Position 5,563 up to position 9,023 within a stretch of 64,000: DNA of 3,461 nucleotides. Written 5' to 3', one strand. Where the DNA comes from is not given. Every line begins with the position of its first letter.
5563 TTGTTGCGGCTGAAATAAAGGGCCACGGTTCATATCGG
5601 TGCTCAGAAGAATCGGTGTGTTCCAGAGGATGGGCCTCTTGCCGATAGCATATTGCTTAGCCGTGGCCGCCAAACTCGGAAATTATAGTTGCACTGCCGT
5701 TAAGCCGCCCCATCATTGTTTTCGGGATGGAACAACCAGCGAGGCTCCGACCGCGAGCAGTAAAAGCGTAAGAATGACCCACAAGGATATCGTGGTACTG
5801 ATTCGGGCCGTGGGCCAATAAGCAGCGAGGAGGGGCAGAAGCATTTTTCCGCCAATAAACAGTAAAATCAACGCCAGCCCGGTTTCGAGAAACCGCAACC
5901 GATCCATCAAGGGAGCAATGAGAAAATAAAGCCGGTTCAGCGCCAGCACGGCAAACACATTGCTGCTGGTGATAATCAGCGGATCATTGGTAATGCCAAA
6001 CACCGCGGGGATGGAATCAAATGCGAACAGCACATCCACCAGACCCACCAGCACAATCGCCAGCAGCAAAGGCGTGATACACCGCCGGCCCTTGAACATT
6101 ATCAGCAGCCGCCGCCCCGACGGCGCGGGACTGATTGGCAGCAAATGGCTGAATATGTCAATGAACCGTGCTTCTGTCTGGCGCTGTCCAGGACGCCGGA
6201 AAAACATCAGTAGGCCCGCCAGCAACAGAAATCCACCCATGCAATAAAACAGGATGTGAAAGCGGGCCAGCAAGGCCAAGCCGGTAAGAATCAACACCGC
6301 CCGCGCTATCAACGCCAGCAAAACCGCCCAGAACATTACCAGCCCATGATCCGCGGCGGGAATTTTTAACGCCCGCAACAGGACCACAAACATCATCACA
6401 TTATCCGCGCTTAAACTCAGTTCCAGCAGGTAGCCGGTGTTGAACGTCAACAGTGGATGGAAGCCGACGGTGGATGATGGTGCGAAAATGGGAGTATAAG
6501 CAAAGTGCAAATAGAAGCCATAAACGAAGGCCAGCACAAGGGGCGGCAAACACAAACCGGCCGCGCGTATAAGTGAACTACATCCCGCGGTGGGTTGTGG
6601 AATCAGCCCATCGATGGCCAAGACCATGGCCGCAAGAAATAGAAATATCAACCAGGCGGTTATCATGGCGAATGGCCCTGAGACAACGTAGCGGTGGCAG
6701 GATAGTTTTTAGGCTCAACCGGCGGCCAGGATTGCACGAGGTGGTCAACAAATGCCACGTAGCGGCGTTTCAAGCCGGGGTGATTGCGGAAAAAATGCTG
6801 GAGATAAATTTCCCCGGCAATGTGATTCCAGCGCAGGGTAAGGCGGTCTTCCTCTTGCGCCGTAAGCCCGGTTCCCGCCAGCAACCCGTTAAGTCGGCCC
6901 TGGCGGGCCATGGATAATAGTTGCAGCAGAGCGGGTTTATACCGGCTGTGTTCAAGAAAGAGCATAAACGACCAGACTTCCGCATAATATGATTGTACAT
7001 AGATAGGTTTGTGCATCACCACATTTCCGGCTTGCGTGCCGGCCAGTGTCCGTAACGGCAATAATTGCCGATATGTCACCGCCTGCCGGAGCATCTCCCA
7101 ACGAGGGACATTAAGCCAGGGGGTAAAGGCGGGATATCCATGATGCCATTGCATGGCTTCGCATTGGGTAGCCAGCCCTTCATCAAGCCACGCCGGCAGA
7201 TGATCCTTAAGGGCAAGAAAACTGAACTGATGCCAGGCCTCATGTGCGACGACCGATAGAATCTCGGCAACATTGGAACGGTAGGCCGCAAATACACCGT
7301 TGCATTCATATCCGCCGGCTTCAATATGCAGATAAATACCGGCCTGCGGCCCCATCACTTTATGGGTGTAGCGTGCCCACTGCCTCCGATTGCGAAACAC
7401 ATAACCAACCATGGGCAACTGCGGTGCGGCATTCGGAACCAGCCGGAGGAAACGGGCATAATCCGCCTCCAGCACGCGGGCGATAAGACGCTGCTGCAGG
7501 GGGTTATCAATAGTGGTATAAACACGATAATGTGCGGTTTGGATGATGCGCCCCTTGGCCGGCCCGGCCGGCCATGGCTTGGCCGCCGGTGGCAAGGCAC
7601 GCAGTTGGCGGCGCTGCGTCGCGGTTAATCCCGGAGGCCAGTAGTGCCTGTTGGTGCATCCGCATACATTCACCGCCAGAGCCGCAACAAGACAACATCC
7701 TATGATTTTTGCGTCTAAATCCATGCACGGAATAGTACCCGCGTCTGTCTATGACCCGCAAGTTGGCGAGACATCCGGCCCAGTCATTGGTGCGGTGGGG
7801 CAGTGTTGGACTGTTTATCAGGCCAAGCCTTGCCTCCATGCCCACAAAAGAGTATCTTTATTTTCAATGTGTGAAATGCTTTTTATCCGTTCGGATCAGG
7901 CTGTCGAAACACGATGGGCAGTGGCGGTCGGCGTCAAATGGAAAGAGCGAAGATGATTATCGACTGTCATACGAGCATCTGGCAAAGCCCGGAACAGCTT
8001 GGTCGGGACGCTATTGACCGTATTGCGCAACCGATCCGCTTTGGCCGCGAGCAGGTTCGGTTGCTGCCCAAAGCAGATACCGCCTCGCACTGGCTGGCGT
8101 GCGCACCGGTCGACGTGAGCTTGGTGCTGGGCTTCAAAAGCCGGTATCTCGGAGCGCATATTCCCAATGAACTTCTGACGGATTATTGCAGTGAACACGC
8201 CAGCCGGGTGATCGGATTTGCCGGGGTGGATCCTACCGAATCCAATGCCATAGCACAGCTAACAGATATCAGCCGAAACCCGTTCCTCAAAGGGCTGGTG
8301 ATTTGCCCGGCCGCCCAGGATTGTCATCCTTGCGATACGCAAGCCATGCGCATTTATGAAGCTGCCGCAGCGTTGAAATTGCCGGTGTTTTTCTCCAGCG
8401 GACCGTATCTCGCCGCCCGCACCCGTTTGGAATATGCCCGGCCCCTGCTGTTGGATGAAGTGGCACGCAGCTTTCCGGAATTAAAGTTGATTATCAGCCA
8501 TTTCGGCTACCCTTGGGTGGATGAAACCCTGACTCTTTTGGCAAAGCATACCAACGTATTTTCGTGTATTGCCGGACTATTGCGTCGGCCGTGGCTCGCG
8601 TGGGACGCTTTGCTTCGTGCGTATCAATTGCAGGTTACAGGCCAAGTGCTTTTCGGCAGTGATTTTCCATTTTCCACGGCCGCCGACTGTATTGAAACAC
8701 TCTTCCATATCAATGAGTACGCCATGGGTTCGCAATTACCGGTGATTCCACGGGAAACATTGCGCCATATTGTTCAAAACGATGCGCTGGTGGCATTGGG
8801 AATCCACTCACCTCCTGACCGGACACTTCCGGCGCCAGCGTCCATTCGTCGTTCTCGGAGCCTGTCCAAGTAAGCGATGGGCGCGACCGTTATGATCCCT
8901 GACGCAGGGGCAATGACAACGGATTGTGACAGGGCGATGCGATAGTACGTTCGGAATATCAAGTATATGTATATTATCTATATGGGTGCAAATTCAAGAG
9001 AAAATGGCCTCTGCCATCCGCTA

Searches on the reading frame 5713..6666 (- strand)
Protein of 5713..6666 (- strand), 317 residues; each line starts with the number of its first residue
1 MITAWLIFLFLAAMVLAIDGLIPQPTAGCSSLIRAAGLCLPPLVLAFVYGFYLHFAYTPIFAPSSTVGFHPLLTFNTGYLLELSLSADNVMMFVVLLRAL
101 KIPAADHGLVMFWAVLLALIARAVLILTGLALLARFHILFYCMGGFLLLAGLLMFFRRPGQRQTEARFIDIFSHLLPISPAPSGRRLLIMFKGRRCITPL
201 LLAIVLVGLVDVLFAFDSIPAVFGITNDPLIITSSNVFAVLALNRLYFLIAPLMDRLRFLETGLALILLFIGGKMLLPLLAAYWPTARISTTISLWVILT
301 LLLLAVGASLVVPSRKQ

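Call 32: search_protein_families(library=pfam, proteins=[window:5713-6666:-], max_evalue=0.00001)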
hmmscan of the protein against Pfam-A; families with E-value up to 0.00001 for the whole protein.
window:5713-6666:- (317 aa): 1 family
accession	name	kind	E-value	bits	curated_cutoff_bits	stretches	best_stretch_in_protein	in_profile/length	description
PF03741.22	TerC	-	6.4e-38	130.7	27.8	1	77-277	2-176/178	Integral membrane protein TerC family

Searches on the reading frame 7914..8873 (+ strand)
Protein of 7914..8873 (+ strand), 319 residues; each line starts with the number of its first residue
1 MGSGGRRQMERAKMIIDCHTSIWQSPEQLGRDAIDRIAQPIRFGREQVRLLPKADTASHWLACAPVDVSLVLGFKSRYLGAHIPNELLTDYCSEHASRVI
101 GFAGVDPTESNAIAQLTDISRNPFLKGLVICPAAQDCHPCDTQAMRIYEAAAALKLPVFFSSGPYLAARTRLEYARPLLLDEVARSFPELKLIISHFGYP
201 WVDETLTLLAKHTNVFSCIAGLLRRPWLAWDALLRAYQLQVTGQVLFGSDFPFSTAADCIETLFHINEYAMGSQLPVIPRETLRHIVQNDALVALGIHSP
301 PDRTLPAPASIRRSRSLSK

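Call 32: search_protein_families(library=pfam, proteins=[window:7914-8873:+], max_evalue=0.00001)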
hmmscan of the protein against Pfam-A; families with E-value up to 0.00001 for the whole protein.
window:7914-8873:+ (319 aa): 1 family
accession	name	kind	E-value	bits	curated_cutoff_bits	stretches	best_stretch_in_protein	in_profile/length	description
PF04909.20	Amidohydro_2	-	4.1e-24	86.3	26.4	1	16-256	1-252/289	Amidohydrolase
